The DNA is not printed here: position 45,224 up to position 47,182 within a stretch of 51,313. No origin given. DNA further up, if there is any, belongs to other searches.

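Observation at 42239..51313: Candidate c-di-GMP-gated adhesion module: heme-c sensor kinase, REC-HD-GYP, GT4 glycosyltransferase, giant lectin adhesin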

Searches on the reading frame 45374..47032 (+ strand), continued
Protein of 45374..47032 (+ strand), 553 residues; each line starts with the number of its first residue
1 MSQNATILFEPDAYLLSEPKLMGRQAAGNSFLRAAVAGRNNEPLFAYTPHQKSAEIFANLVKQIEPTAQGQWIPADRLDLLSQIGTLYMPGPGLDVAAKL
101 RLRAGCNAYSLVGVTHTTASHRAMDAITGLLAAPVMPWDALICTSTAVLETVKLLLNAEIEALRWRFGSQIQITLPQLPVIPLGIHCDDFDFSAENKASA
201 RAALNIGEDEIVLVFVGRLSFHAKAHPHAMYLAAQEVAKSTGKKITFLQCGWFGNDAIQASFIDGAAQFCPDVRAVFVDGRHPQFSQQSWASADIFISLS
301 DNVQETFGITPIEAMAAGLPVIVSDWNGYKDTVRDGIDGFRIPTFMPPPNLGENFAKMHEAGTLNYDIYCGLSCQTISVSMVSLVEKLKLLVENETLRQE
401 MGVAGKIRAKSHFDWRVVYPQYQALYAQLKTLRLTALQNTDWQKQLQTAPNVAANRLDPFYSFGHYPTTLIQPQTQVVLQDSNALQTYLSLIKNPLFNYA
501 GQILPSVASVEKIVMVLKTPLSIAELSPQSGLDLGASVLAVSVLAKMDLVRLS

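Call 16: find_encoding_contigs(protein=P0005, flank=10000, max_places=2)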
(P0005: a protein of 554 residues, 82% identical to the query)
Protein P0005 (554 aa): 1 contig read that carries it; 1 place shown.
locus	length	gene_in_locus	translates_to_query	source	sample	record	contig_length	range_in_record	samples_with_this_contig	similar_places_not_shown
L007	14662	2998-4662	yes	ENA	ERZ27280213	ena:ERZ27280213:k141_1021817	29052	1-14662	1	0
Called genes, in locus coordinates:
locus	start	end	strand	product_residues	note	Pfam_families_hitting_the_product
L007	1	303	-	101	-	?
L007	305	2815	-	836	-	PF00343:Phosphorylase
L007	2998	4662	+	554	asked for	PF13524:Glyco_trans_1_2 (faint), PF00534:Glycos_transf_1, PF13692:Glyco_trans_1_4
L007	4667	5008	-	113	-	-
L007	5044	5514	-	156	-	PF02082:Rrf2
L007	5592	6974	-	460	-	PF00072:Response_reg, PF00158:Sigma54_activat, PF14532:Sigma54_activ_2, PF25601:AAA_lid_14, PF02954:HTH_8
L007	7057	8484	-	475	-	PF00512:HisKA, PF02518:HATPase_c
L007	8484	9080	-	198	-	-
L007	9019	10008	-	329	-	PF00329:Complex1_30kDa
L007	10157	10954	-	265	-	PF00662:Proton_antipo_N (faint)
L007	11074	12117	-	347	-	PF01757:Acyl_transf_3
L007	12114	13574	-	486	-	PF00929:RNase_T, PF08411:ExoI_SH3, PF26016:ExoI_C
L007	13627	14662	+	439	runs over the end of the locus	PF01979:Amidohydro_1, PF07969:Amidohydro_3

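Call 17: find_encoding_contigs(protein=P0015, flank=10000, max_places=2)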
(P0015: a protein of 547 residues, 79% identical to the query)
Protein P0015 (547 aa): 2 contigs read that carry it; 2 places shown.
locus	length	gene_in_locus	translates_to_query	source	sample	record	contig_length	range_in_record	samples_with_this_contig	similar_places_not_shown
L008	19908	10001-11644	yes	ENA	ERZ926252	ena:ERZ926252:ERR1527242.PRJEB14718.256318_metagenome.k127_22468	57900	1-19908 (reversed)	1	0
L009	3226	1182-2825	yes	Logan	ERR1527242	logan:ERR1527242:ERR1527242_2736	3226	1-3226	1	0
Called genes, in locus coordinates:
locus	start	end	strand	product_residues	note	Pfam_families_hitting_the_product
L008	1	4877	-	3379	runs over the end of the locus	PF05860:TPS, PF12545:DUF3739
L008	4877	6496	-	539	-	PF08479:POTRA_2, PF03865:ShlB, PF01103:Omp85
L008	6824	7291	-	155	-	PF00588:SpoU_methylase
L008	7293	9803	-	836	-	PF00343:Phosphorylase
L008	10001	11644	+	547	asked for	PF00534:Glycos_transf_1, PF13692:Glyco_trans_1_4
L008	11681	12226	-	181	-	PF02082:Rrf2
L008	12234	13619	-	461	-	PF00072:Response_reg, PF00158:Sigma54_activat, PF14532:Sigma54_activ_2, PF25601:AAA_lid_14, PF02954:HTH_8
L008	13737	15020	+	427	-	PF00202:Aminotran_3, PF00155:Aminotran_1_2 (weak)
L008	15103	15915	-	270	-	PF10977:DUF2797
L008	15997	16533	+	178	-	PF00719:Pyrophosphatase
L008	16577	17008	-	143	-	PF02391:MoaE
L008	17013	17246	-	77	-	PF02597:ThiS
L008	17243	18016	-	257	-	PF01026:TatD_DNase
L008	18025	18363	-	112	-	PF07238:PilZ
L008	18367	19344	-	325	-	PF13177:DNA_pol3_delta2, PF09115:DNApol3-delta_C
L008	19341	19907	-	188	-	?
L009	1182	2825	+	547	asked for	PF00534:Glycos_transf_1, PF13692:Glyco_trans_1_4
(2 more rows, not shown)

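Call 24: find_related_loci(query=A1, collection=genome_contigs, flank=10000)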
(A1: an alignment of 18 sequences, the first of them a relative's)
Query A1 (553 aa) in genome_contigs; peptide patterns used: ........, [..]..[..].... (x = any residue, [..] = any of these).
600 stretches matched a pattern (row limit reached: there are more); 574 encode a relative of the query (tblastn E <= 1e-3); the best 80 are kept; 80 distinct loci.
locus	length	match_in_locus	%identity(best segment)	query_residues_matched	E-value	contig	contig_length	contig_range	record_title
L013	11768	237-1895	81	1-552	0e+0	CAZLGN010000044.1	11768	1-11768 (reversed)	MAG TPA_asm: uncultured Methylomagnum sp. isolate SRP272421_co2_105 genome assembly, contig: NODE_19121_length_11768_cov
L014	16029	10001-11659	80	1-552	0e+0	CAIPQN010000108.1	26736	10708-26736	MAG: uncultured proteobacterium isolate MJ111018B_bin-0537 genome assembly, contig: bin-0537:108/110, whole genome shotg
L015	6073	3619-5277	79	1-552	0e+0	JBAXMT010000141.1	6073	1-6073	MAG: Methylococcaceae bacterium isolate ELA460 MAG460_141, whole genome shotgun sequence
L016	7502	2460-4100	75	1-552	0e+0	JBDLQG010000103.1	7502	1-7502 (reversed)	MAG: Pseudomonadota bacterium isolate hugercreek_2019_sw_WHONDRS-S19S_0044_F_bin.32 scaffold_1978, whole genome shotgun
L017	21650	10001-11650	79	1-553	0e+0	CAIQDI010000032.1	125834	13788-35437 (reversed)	MAG: uncultured proteobacterium isolate Ja1-D5_bin-340 genome assembly, contig: bin-340:32/39, whole genome shotgun sequ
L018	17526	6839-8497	94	1-553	0e+0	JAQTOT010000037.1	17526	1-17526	MAG: Methylococcales bacterium isolate STB_1 NODE_7495_length_17526_cov_2.694523_Sandtown_B, whole genome shotgun sequen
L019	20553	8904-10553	62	4-552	0e+0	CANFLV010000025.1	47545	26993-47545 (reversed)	MAG: Oxalobacteraceae bacterium isolate Jr-11may16-140 genome assembly, contig: Jr-11may16-C947, whole genome shotgun se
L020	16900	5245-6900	56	2-552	0e+0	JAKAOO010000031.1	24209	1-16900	MAG: Proteobacteria bacterium isolate YF1.bin20 NODE_2185_length_24209_cov_1.587742, whole genome shotgun sequence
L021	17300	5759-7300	60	4-517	0e+0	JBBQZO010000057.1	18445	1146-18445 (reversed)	MAG: Burkholderiales bacterium isolate Co_metawrap_2235 Cmw_2235_k141_6141314_length_18445_cov_11.9976, whole genome sho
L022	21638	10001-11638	56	4-552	0e+0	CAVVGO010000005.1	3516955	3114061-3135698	MAG: uncultured Alphaproteobacteria bacterium isolate MFD01716.bin.1.171 genome assembly, contig: contig_34624, whole ge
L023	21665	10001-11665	52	4-553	0e+0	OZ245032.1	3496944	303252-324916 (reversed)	MAG: Hyphomicrobiales bacterium isolate d090df07-2d85-4149-a64f-3d45e1912e2c genome assembly, chromosome: 1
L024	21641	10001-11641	57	7-552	0e+0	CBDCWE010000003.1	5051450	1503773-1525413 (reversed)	MAG: Hyphomicrobiaceae bacterium isolate e20b2833-44cb-4994-937e-2db2469f7311 genome assembly, contig: chromosome_2, who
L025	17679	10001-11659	54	1-552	0e+0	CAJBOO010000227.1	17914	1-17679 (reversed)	MAG: uncultured Burkholderiales bacterium isolate Loc090519-1m_bin-0951 genome assembly, contig: bin-0951:227/283, whole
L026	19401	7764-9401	52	7-552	0e+0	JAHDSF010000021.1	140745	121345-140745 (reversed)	MAG: Rhodospirillales bacterium isolate SV3-B17.1 k141_73467, whole genome shotgun sequence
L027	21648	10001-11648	62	4-552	0e+0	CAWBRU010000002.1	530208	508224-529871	MAG: uncultured Alphaproteobacteria bacterium isolate MFD00392.bin.2.78 genome assembly, contig: contig_10622, whole gen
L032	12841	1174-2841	50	4-552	0e+0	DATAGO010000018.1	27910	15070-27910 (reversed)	MAG TPA_asm: Microvirga sp. isolate SMAG_U6831 k141_4757, whole genome shotgun sequence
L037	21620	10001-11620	51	7-553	4e-170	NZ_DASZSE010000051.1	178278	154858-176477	MAG: Ramlibacter sp. isolate SMAG_U6042 k141_44380, whole genome shotgun sequence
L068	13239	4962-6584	42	7-552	1e-141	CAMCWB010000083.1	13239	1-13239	MAG: Bauldia litoralis isolate MH-09jul19-191 genome assembly, contig: MH-09jul19-C10902, whole genome shotgun sequence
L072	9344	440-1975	44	4-519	7e-140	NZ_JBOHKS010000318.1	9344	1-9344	MAG: Hypericibacter sp. isolate H1-B2_metawrap_bin.14 k127_70523, whole genome shotgun sequence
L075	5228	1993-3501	46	4-510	2e-140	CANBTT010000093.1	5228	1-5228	MAG: Burkholderiales bacterium isolate JR-MC-C-240519-45 genome assembly, contig: JR-MC-C-240519-C21373, whole genome sh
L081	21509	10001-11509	46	1-493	5e-138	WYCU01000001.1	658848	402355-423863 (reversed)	Azonexaceae bacterium s22 NODE_1_length_658848_cov_76.6365, whole genome shotgun sequence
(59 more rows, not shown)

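Call 31: search_protein_families(library=pfam, proteins=[L081:11693-12922:+, L081:13166-14896:+, L037:12406-15939:+, L068:8463-9773:+, L032:216-839:+, L075:365-1180:+, L081:16263-17606:+], max_evalue=0.001)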
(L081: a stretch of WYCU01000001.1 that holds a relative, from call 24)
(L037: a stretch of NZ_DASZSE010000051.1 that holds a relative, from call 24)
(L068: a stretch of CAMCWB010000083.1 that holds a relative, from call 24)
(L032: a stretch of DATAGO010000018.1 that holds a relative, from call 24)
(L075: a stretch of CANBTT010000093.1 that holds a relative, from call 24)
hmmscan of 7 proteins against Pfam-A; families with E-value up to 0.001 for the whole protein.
L081:11693-12922:+ (410 aa): 4 families
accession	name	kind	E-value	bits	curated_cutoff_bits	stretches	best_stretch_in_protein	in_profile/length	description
PF12000.14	Glyco_trans_4_3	-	5.5e-60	202.3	25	1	46-195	18-167/168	Glycosyl transferase family 4 group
PF00534.26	Glycos_transf_1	-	1.8e-17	63.9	26.4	1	215-379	14-162/172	Glycosyl transferases group 1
PF13692.12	Glyco_trans_1_4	-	5.3e-16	59.6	27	1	217-371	2-141/142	Glycosyl transferases group 1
PF13524.12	Glyco_trans_1_2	-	2.8e-05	24.6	25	1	250-397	16-140/144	Glycosyl transferase-like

L081:13166-14896:+ (577 aa): 4 families
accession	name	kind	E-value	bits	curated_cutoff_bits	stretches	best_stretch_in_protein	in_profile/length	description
PF00005.33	ABC_tran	-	5.8e-28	98.6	25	1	348-495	1-136/137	ABC transporter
PF00664.28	ABC_membrane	-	3.2e-16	60.3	28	1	23-282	2-268/274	ABC transporter transmembrane region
PF02463.25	SMC_N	-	4e-06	26.9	40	1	462-537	131-209/220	RecF/RecN/SMC N terminal domain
PF13304.12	AAA_21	-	9.7e-05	23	27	0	471-530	241-303/304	AAA domain, putative AbiEii toxin, Type IV TA system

L037:12406-15939:+ (1178 aa): 1 family
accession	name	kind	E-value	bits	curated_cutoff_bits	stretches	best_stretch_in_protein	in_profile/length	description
PF00353.25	HemolysinCabind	-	1.3e-107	351.4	23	20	248-281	2-35/36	RTX calcium-binding nonapeptide repeat (4 copies)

L068:8463-9773:+ (437 aa): 3 families
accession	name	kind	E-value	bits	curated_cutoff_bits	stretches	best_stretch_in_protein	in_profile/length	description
PF13437.12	HlyD_3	-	4.7e-19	69.5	22.2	1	288-389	1-96/106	HlyD family secretion protein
PF16576.10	HlyD_D23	-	1e-10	41.7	30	1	278-380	99-197/214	Barrel-sandwich domain of CusB or HlyD membrane-fusion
PF13533.13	Biotin_lipoyl_2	-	7.9e-10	38.8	29.8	1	59-89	2-32/32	Biotin-lipoyl like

L032:216-839:+ (208 aa): 4 families
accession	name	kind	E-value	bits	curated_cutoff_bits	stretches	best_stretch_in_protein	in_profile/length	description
PF08241.18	Methyltransf_11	-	4.4e-10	40.5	21.2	1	15-102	1-95/95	Methyltransferase domain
PF13489.12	Methyltransf_23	-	2.8e-07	30.8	27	1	8-171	20-159/164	Methyltransferase domain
PF13649.12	Methyltransf_25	-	8.9e-07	30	27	1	53-98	53-97/97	Methyltransferase domain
PF08242.18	Methyltransf_12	-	0.00062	20.9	30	0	62-99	62-97/98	Methyltransferase domain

L075:365-1180:+ (272 aa): 2 families
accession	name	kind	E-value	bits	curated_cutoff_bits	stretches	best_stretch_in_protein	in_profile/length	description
PF13649.12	Methyltransf_25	-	0.00012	23.2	27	1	101-155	1-55/97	Methyltransferase domain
PF01596.23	Methyltransf_3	-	0.00078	19.2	22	0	99-152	46-100/204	O-methyltransferase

L081:16263-17606:+ (448 aa): 1 family
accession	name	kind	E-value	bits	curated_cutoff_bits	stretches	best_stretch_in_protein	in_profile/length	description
PF02321.23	OEP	-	1.2e-48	165.9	22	2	240-426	1-183/187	Outer membrane efflux protein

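Call 45: search_dna_similar(query=window:45374-47032:+, collection=plasmids, mode=protein, max_rows=25, max_evalue=1e-10)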
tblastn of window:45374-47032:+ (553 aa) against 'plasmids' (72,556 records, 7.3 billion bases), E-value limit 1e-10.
Records with a match: 14; places in all: 14; records where one place covers at least 80% of the query: 14.
Best place of each record, by identity: <60% 14.
By first word of the organism name: Azospirillum 11; Rhodovastum 1; Niveispirillum 1; Desulfolutivibrio 1.
By predicted mobility (MOB-suite, as given by PLSDB): non-mobilizable 12; mobilizable 2.
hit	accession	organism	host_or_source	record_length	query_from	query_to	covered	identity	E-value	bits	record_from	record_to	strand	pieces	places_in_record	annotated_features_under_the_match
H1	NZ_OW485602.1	Rhodovastum atsumiense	-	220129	4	553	99%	45.0%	5e-132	431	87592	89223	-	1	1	glycosyltransferase family 4 protein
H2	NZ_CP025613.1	Niveispirillum cyanobacteriorum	sing cell,cyanobacterial aggregates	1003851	1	552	100%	43.2%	9e-131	428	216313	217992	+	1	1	none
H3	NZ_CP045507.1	Desulfolutivibrio sulfoxidireducens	cell culture,sewage treatment plant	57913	4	534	96%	41.9%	7e-128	419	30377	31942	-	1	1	glycosyltransferase family 4 protein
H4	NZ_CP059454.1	Azospirillum brasilense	Prokaryotes,soil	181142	4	519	93%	42.3%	6e-125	411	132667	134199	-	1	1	glycosyltransferase family 4 protein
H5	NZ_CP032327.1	Azospirillum argentinense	soil sample,Agricultural field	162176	4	529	95%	41.2%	1e-125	413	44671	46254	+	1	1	glycosyltransferase family 4 protein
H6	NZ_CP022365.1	Azospirillum sp. TSH58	single cell,paddy soils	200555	4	484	87%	44.9%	6e-126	414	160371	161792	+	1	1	glycosyltransferase family 4 protein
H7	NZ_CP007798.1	Azospirillum argentinense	Triticum aestivum L.,Root,wheat ...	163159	4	529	95%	41.0%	3e-124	409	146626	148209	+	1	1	glycosyltransferase family 4 protein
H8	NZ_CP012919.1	Azospirillum brasilense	Digitaria eriantha,microbe,root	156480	4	519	93%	41.2%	3e-122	403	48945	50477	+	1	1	glycosyltransferase family 4 protein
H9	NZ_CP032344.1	Azospirillum brasilense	soil sample,Agricultural field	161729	4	519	93%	41.2%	3e-122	403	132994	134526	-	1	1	glycosyltransferase family 4 protein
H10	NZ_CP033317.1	Azospirillum brasilense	rhizosphere soil of Digitaria ...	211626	4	519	93%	41.2%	3e-122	403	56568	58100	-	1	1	glycosyltransferase family 4 protein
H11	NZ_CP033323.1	Azospirillum brasilense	rhizosphere soil of Cynodon ...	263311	4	519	93%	41.2%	3e-122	403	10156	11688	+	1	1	glycosyltransferase family 4 protein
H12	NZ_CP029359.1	Azospirillum thermophilum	cell culture,hot spring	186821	3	525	95%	40.5%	6e-103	402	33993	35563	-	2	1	glycosyltransferase family 4 protein | hypothetical protein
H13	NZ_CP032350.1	Azospirillum brasilense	soil sample,Agricultural field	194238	4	504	91%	40.1%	1e-110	370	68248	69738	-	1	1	glycosyltransferase family 4 protein | glycosyltransferase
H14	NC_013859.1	Azospirillum sp. B510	-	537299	2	532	96%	32.5%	8e-81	283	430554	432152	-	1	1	glycosyltransferase family 4 protein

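Call 46: get_annotated_region(hit=H8, flank=12000)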
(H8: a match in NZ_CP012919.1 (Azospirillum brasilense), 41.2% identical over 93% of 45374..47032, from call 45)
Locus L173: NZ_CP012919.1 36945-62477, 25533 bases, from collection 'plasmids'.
description: Azospirillum brasilense strain Sp 7 plasmid ABSP7_p5, complete sequence
organism: Azospirillum brasilense (NCBI taxid 192)
taxonomy: Bacteria; Pseudomonadota; Alphaproteobacteria; Rhodospirillales; Azospirillaceae; Azospirillum; Azospirillum brasilense
host: -; source: Digitaria eriantha,microbe,root; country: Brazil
typing (MOB-suite, as given by PLSDB): non-mobilizable; replicon rep_cluster_771
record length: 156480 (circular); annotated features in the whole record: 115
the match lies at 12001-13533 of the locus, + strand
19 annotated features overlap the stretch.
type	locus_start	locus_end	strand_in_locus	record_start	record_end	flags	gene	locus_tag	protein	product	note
CDS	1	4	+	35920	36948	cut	-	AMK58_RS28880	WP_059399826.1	calcium-binding protein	-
CDS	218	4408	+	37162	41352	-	-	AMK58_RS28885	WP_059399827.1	glycosyltransferase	-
CDS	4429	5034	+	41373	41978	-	-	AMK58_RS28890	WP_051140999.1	class I SAM-dependent methyltransferase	-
CDS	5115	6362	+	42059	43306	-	-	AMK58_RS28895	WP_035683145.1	glycosyltransferase family 4 protein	-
CDS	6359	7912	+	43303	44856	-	-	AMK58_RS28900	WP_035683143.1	class I SAM-dependent methyltransferase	-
CDS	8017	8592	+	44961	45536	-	gmhA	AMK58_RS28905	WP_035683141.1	D-sedoheptulose 7-phosphate isomerase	GO:0009244 - lipopolysaccharide core region biosynthetic process [Evidence IEA]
CDS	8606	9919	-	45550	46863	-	-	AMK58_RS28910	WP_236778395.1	NAD(P)/FAD-dependent oxidoreductase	-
CDS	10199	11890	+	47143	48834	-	-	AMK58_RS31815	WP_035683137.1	M10 family metallopeptidase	GO:0006508 - proteolysis [Evidence IEA]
CDS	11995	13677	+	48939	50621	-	-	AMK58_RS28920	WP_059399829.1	glycosyltransferase family 4 protein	-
CDS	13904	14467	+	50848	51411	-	rfbC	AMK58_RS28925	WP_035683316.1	dTDP-4-dehydrorhamnose 3,5-epimerase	GO:0019305 - dTDP-rhamnose biosynthetic process [Evidence IEA]; GO:0009243 - O antigen biosynthetic process [Evidence ...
CDS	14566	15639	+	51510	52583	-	rfbB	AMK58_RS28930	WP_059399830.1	dTDP-glucose 4,6-dehydratase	GO:0019305 - dTDP-rhamnose biosynthetic process [Evidence IEA]; GO:0009243 - O antigen biosynthetic process [Evidence ...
CDS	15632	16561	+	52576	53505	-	rfbD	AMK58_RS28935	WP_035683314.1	dTDP-4-dehydrorhamnose reductase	GO:0019305 - dTDP-rhamnose biosynthetic process [Evidence IEA]; GO:0009243 - O antigen biosynthetic process [Evidence ...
CDS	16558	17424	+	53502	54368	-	rfbA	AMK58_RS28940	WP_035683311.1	glucose-1-phosphate thymidylyltransferase RfbA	GO:0019305 - dTDP-rhamnose biosynthetic process [Evidence IEA]; GO:0009243 - O antigen biosynthetic process [Evidence ...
CDS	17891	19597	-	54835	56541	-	-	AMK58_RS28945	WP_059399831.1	SEL1-like repeat protein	-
CDS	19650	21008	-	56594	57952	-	-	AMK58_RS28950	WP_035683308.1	HlyD family type I secretion periplasmic adaptor subunit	GO:0030253 - protein secretion by the type I secretion system [Evidence IEA]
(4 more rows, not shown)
